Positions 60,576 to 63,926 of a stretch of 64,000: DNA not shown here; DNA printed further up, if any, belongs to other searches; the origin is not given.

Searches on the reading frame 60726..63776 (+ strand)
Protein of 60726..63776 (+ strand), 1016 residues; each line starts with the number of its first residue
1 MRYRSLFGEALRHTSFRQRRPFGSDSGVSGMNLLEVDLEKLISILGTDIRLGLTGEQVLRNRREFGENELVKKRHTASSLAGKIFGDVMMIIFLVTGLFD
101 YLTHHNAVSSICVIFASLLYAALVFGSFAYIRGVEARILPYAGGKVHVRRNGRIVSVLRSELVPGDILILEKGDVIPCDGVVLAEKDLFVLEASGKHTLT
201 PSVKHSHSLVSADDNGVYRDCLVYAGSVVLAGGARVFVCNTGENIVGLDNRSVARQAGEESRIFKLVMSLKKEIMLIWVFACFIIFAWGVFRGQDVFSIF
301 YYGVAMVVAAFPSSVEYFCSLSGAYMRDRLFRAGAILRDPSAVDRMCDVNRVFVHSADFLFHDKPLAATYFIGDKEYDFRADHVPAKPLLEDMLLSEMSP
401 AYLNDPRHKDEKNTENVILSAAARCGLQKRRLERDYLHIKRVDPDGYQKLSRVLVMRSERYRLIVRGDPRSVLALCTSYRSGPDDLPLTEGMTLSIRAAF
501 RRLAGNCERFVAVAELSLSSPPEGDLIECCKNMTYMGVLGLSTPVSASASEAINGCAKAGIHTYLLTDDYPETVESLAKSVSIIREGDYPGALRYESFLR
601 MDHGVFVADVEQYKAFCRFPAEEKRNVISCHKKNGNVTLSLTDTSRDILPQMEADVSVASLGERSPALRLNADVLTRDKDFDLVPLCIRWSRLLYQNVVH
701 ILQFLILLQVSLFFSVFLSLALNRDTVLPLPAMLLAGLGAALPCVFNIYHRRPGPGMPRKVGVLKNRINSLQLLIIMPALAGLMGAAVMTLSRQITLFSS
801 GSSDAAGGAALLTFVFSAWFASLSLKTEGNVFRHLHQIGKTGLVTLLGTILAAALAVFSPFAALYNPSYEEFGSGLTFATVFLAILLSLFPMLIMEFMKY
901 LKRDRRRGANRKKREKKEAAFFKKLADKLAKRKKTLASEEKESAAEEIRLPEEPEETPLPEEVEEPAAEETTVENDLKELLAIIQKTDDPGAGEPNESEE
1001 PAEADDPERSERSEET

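Call 53: search_protein_families(library=pfam, proteins=[window:60726-63776:+], max_evalue=0.001)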
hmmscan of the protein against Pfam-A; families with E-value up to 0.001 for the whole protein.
window:60726-63776:+ (1016 aa): 3 families
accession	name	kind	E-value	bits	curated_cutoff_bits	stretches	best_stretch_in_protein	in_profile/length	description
PF00122.25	E1-E2_ATPase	-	4.2e-21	75.7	28.1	1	145-322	6-170/181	E1-E2 ATPase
PF00690.31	Cation_ATPase_N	-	4.5e-09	36.3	20.4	1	37-97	5-66/69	Cation transporter/ATPase, N-terminus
PF00689.26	Cation_ATPase_C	-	3.5e-05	24.1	27.3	1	769-901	46-175/175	Cation transporting ATPase, C-terminus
